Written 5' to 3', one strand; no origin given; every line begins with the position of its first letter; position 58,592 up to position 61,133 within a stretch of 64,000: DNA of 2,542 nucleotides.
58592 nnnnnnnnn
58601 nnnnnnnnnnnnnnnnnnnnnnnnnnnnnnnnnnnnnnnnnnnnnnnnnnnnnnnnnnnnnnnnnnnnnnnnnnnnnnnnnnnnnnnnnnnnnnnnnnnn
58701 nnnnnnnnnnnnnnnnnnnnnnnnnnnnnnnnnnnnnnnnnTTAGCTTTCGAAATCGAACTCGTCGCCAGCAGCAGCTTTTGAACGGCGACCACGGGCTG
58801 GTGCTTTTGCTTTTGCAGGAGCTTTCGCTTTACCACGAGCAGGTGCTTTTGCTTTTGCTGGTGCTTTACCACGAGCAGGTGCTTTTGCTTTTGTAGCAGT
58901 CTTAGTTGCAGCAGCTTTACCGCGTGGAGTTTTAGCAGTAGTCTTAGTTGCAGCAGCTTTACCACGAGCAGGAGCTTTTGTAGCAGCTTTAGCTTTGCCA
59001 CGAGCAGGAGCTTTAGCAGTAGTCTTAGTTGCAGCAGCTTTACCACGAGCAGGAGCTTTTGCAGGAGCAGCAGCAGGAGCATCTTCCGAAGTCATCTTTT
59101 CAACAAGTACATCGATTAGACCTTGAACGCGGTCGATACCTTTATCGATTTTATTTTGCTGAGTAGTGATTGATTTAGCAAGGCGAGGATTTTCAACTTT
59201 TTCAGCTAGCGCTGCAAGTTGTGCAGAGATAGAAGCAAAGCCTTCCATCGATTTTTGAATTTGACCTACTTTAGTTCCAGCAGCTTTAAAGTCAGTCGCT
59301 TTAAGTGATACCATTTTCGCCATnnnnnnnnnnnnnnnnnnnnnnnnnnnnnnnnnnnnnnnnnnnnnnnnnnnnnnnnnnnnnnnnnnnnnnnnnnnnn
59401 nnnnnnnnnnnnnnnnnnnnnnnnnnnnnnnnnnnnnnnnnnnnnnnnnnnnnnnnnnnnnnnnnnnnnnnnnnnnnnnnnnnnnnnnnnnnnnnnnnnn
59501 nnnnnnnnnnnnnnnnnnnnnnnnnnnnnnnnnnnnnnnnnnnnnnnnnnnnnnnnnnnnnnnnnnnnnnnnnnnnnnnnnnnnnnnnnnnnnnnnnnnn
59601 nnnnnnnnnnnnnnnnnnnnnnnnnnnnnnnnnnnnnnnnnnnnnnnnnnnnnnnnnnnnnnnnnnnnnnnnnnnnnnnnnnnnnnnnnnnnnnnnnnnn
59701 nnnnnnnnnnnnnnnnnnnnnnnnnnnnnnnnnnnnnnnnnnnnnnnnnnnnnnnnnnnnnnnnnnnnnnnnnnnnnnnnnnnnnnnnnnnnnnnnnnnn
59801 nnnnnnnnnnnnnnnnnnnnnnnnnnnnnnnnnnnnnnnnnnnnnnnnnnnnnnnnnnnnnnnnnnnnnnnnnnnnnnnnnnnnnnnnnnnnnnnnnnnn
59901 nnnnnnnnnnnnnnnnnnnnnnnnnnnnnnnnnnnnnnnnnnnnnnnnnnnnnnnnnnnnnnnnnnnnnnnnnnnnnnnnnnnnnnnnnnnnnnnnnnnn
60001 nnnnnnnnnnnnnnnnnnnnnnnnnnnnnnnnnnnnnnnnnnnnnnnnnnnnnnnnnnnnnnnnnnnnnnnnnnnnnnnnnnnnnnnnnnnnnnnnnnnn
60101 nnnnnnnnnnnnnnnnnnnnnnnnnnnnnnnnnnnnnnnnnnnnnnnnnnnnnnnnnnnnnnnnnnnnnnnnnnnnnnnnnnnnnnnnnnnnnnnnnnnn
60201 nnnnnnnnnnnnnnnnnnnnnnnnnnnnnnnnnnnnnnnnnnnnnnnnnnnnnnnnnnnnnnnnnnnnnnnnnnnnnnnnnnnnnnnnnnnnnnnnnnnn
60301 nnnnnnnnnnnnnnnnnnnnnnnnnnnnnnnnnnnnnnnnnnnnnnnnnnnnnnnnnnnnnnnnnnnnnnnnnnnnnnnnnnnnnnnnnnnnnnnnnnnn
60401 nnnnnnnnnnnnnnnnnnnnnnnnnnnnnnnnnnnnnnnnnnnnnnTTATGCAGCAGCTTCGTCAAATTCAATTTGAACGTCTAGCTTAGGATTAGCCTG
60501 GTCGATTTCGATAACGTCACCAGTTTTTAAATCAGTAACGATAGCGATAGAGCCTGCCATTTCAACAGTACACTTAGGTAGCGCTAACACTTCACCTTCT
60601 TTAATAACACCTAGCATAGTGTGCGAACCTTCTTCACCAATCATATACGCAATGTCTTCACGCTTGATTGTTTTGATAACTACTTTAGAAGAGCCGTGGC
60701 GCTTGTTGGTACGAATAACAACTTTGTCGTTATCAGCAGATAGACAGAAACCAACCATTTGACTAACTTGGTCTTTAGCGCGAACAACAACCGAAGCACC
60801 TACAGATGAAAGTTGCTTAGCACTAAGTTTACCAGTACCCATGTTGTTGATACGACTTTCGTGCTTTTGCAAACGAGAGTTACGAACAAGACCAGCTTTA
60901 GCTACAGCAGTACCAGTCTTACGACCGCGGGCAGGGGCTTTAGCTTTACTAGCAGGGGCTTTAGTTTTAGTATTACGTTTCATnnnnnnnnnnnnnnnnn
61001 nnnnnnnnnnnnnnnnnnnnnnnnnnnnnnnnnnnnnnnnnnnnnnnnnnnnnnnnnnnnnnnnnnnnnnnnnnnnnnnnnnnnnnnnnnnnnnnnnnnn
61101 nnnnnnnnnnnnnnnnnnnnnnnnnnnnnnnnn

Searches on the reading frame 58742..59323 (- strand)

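Call 36: search_protein_families(library=phrogs, proteins=[window:58742-59323:-], max_evalue=0.01)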
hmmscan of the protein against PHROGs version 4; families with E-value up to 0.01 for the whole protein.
window:58742-59323:- (193 aa): 1 family
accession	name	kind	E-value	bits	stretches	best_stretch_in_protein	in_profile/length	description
phrog_5374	-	unknown function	0.0078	17.6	0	37-76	12-52/103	-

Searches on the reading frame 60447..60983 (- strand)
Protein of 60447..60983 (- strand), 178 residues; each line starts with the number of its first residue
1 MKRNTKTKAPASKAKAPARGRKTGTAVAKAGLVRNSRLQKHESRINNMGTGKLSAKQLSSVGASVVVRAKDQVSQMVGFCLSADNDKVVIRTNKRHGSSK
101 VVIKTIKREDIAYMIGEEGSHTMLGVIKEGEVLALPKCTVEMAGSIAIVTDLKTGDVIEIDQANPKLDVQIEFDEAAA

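Call 36: search_protein_families(library=phrogs, proteins=[window:60447-60983:-], max_evalue=0.01)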
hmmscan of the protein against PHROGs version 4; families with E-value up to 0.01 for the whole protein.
window:60447-60983:- (178 aa): 1 family
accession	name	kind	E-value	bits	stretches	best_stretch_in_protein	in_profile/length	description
phrog_22271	-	unknown function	4.1e-17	63.5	1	45-178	18-151/188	-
